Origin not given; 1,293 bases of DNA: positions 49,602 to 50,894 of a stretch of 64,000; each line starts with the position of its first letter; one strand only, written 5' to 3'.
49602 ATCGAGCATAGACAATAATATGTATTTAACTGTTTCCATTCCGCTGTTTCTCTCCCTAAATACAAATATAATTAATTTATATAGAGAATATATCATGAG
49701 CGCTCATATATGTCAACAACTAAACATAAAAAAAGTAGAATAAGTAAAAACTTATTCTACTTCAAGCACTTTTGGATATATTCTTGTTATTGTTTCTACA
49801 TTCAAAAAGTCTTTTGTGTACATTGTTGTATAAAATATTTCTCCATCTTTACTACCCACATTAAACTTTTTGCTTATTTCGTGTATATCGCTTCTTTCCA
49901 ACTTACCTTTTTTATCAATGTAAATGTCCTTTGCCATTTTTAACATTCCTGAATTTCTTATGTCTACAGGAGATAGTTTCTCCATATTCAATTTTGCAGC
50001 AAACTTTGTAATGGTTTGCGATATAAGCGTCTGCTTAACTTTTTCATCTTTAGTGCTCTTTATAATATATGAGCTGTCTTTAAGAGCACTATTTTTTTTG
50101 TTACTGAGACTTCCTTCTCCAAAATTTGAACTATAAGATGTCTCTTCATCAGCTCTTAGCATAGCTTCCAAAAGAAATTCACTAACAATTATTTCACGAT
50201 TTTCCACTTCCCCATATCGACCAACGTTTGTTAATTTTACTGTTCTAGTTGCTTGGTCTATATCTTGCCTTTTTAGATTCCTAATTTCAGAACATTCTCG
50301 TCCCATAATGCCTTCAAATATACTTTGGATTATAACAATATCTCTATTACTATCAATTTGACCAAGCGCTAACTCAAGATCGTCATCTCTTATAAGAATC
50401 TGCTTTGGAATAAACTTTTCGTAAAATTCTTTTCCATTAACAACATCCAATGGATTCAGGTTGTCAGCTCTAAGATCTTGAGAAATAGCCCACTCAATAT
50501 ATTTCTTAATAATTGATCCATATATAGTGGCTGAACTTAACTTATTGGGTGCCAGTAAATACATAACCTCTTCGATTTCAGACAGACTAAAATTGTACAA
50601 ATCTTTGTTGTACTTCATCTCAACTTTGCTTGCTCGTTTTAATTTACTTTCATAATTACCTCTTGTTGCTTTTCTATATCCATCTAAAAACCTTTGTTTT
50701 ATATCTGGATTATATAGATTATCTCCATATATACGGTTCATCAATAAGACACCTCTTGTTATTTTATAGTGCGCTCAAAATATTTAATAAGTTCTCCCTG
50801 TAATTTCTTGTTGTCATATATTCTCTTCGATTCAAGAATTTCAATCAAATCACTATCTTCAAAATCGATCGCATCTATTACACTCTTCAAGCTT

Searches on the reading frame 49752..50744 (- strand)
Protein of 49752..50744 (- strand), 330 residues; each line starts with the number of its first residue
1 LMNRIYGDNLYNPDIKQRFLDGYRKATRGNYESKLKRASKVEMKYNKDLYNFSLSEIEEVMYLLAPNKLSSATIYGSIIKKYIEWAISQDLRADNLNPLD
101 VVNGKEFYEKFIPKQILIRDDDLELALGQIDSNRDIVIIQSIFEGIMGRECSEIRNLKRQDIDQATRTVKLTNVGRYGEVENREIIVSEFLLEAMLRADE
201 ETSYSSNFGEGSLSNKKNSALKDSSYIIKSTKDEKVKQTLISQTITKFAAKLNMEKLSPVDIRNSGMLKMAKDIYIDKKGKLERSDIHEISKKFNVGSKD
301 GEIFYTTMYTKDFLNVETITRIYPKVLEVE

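Call 13: search_protein_families(library=pfam, proteins=[window:49752-50744:-], max_evalue=0.001)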
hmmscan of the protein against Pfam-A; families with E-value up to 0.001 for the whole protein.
window:49752-50744:- (330 aa): 2 families
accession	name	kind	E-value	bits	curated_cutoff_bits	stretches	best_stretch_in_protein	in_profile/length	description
PF22822.1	MrpR_N_CB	-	2e-24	86.5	27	1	10-87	1-78/79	MrpR, N-terminal core-binding domain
PF22823.1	MrpR_C_cat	-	1.4e-08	35.1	27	1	132-325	16-209/213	MrpR, C-terminal catalytic domain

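Call 16: search_dna_similar(query=window:49752-50744:-, collection=phages, mode=protein, max_rows=30)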
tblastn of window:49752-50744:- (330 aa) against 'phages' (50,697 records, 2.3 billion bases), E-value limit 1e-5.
Records with a match: 76; places in all: 76; records where one place covers at least 80% of the query: 69.
Best place of each record, by identity: <60% 76.
By first word of the organism name: Bacillus 59; Staphylococcus 4; Mammaliicoccus 4; Clostridium 3; Geobacillus 2; Brevibacillus 2; Psychrobacillus 1; Alicyclobacillus 1.
By host as written in the record: Bacillus subtilis BEST7003 11; Bacillus anthracis Sterne 10; Bacillus subtilis 7; Bacillus anthracis 7; Bacillus cereus 6; Bacillus subtilis subsp. subtilis str. 168 5; - 3; Bacillus subtilis Delta6 3; and 19 more.
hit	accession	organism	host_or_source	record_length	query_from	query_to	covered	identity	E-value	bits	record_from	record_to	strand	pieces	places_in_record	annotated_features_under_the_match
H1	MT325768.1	Psychrobacillus phage Perkons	Psychrobacillus psychrodurans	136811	7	323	96%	31.8%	7e-28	119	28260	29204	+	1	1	putative integrase | putative DNA-sulfur modification-associated protein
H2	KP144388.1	Geobacillus virus E3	failed fermentation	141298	10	323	95%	29.2%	1e-29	124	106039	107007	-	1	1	integrase-like protein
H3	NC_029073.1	Geobacillus virus E3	failed fermentation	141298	10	323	95%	29.2%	1e-29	124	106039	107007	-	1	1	integrase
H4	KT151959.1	Brevibacillus phage Sundance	Brevibacillus laterosporus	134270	10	330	97%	28.0%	3e-22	103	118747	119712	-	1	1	putative integrase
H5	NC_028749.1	Brevibacillus phage Sundance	Brevibacillus laterosporus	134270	10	330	97%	28.0%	3e-22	103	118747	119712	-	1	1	integrase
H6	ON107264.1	Bacillus phage BUCT083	Bacillus subtilis subsp. subtilis str. ...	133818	10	321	95%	28.3%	5e-18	91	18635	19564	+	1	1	integrase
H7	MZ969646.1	Bacillus phage BUCT082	Bacillus subtilis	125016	10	321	95%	28.0%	2e-18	92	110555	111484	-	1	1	integrase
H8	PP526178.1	Bacillus phage phi3T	Bacillus subtilis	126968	10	321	95%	28.0%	3e-18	92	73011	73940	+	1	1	record has no annotation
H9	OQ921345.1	Bacillus phage SPbetaL5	Bacillus subtilis BEST7003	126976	10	321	95%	28.0%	3e-18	92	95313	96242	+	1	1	hypothetical protein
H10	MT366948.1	Bacillus phage Hyb3phi3Ts-SPbeta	Bacillus subtilis subsp. subtilis str. ...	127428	10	321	95%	28.0%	3e-18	92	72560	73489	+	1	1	hypothetical protein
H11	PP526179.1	Bacillus phage phi3T-SPBeta hybrid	Bacillus subtilis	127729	10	321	95%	28.0%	3e-18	92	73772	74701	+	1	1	record has no annotation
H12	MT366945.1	Bacillus phage phi3Ts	Bacillus subtilis subsp. subtilis str. ...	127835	10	321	95%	28.0%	3e-18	92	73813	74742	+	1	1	hypothetical protein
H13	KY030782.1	Bacillus phage phi3T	Bacillus subtilis str. 168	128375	10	321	95%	28.0%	3e-18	92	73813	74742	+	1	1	hypothetical protein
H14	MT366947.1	Bacillus phage Hyb2phi3Ts-SPbeta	Bacillus subtilis subsp. subtilis str. ...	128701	10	321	95%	28.0%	3e-18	92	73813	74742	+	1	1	hypothetical protein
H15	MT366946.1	Bacillus phage Hyb1phi3Ts-SPbeta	Bacillus subtilis subsp. subtilis str. ...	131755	10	321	95%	28.0%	3e-18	92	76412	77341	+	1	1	hypothetical protein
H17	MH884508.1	Bacillus phage vB_BcoS-136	Bacillus cohnii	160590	2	324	98%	26.4%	2e-15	83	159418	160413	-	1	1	site-specific recombinase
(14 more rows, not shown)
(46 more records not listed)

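Call 29: find_encoding_contigs(protein=window:49752-50744:-, flank=10000, max_places=6)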
Protein window:49752-50744:- (330 aa): no gene with exactly this product is on record in the collection.

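Call 30: find_related_loci(query=window:49752-50744:-, collection=genome_contigs, flank=10000)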
Query window:49752-50744:- (330 aa) in genome_contigs; peptide patterns used: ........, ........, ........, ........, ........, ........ (x = any residue, [..] = any of these).
49 stretches matched a pattern; 1 encode a relative of the query (tblastn E <= 1e-3); 1 distinct loci.
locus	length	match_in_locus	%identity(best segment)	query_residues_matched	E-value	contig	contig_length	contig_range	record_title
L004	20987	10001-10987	42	1-326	6e-76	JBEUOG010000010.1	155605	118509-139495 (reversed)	UNVERIFIED_CONTAM: Paenibacillus sp. PvR008 Ga0496862_10, whole genome shotgun sequence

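Call 38: find_related_loci(query=window:49752-50744:-, collection=viral_contigs, flank=10000)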
Query window:49752-50744:- (330 aa) in viral_contigs; peptide patterns used: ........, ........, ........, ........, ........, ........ (x = any residue, [..] = any of these).
8 stretches matched a pattern; 4 encode a relative of the query (tblastn E <= 1e-3); 3 distinct loci.
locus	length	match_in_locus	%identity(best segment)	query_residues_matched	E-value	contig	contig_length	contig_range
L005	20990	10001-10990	92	1-330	0e+0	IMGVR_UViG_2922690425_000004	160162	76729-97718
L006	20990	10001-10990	93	1-330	0e+0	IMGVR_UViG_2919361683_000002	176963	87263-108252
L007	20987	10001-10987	42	1-326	2e-75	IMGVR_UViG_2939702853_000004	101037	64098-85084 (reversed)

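Call 115: get_annotated_region(hit=H17, flank=7000)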
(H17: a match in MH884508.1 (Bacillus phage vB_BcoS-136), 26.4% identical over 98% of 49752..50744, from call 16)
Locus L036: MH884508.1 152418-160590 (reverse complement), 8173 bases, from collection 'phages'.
description: Bacillus phage vB_BcoS-136, complete genome.
organism: Bacillus phage vB_BcoS-136 (NCBI taxid 2419619)
taxonomy: Viruses; Duplodnaviria; Heunggongvirae; Uroviricota; Caudoviricetes; Kenyattavirus; Kenyattavirus kv136
host: Bacillus cohnii; source: Lake Elmenteita sediment; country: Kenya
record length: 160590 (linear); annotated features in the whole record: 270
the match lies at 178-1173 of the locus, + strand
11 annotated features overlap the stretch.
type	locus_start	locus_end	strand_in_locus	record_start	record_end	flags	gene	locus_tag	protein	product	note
CDS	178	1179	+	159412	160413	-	-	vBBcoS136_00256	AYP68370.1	site-specific recombinase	putative homolog of YP_008873336 hypothetical protein [Bacillus phage vB_BanS-Tsamsa], site-specific recombinase XerD ...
CDS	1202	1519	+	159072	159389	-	-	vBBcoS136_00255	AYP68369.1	hypothetical protein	putative homolog of YP_008873337 hypothetical protein [Bacillus phage vB_BanS-Tsamsa]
CDS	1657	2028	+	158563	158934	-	-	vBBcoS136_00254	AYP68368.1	hypothetical protein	putative homolog of YP_008873338 hypothetical protein [Bacillus phage vB_BanS-Tsamsa] and WP_010898502 hypothetical ...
CDS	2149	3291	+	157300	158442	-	-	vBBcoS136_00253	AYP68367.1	hypothetical protein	putative homolog of YP_008873339 hypothetical protein [Bacillus phage vB_BanS-Tsamsa], hypothetical protein T548_0071 ...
CDS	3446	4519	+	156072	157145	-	-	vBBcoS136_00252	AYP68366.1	hypothetical protein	putative homolog of YP_008873340 hypothetical protein [Bacillus phage vB_BanS-Tsamsa] and hypothetical protein ...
CDS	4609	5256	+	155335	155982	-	yocH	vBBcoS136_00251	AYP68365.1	cell wall-binding protein precursor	putative homolog of SPBc2 prophage-derived protein YorM [Bacillus subtilis] and gp2.8 [Bacillus phage SPO1]; cell ...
CDS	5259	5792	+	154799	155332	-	yorR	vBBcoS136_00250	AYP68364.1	hypothetical protein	putative homolog of YP_008873342 hypothetical protein [Bacillus phage vB_BanS-Tsamsa] and SPBc2 prophage-derived ...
regulatory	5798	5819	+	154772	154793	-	-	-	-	terminator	putative transcriptional terminator, - 11.10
CDS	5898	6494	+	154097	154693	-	-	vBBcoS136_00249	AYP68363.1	hypothetical protein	putative homolog of YP_008873343 hypothetical protein [Bacillus phage vB_BanS-Tsamsa], hypothetical protein T548_0074 ...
CDS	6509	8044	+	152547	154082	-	-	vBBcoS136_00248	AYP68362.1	replicative DNA helicase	putative homolog of YP_008873344 hypothetical protein [Bacillus phage vB_BanS-Tsamsa], putative replicative DNA ...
CDS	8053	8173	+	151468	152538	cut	-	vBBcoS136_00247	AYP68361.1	DNA primase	putative homolog of YP_008873345 hypothetical protein [Bacillus phage vB_BanS-Tsamsa], putative DNA primase ...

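Call 116: get_annotated_region(hit=H4, flank=7000)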
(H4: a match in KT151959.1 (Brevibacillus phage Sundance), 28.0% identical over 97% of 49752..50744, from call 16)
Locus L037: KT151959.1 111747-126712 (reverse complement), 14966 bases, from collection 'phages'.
description: Brevibacillus phage Sundance, complete genome.
organism: Brevibacillus phage Sundance (NCBI taxid 1691958)
taxonomy: Viruses; Duplodnaviria; Heunggongvirae; Uroviricota; Caudoviricetes
host: Brevibacillus laterosporus; source: honeybee debris; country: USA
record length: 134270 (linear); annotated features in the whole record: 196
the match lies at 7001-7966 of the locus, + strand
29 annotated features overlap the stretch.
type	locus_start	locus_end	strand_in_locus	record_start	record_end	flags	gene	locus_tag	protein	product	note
CDS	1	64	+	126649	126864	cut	-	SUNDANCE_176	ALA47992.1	hypothetical protein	-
CDS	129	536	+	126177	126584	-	-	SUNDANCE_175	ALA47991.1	hypothetical protein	-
CDS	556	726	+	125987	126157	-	-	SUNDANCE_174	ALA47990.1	hypothetical protein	-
CDS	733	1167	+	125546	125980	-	-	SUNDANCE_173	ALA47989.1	hypothetical protein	-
CDS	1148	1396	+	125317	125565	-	-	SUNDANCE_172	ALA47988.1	hypothetical protein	-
CDS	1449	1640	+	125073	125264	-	-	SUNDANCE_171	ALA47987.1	hypothetical protein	-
CDS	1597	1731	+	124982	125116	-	-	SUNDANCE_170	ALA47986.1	hypothetical protein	-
CDS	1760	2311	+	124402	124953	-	-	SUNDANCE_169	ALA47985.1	hypothetical protein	-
CDS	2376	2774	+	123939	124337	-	-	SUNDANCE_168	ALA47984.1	hypothetical protein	-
CDS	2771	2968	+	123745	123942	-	-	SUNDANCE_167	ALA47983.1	hypothetical protein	-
CDS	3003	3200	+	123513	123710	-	-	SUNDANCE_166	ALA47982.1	hypothetical protein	-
CDS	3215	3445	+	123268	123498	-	-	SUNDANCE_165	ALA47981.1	hypothetical protein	-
CDS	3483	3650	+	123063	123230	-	-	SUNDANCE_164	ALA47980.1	hypothetical protein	-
CDS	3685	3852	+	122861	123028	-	-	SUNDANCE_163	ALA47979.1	hypothetical protein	-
CDS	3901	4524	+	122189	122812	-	-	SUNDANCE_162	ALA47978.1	hypothetical protein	-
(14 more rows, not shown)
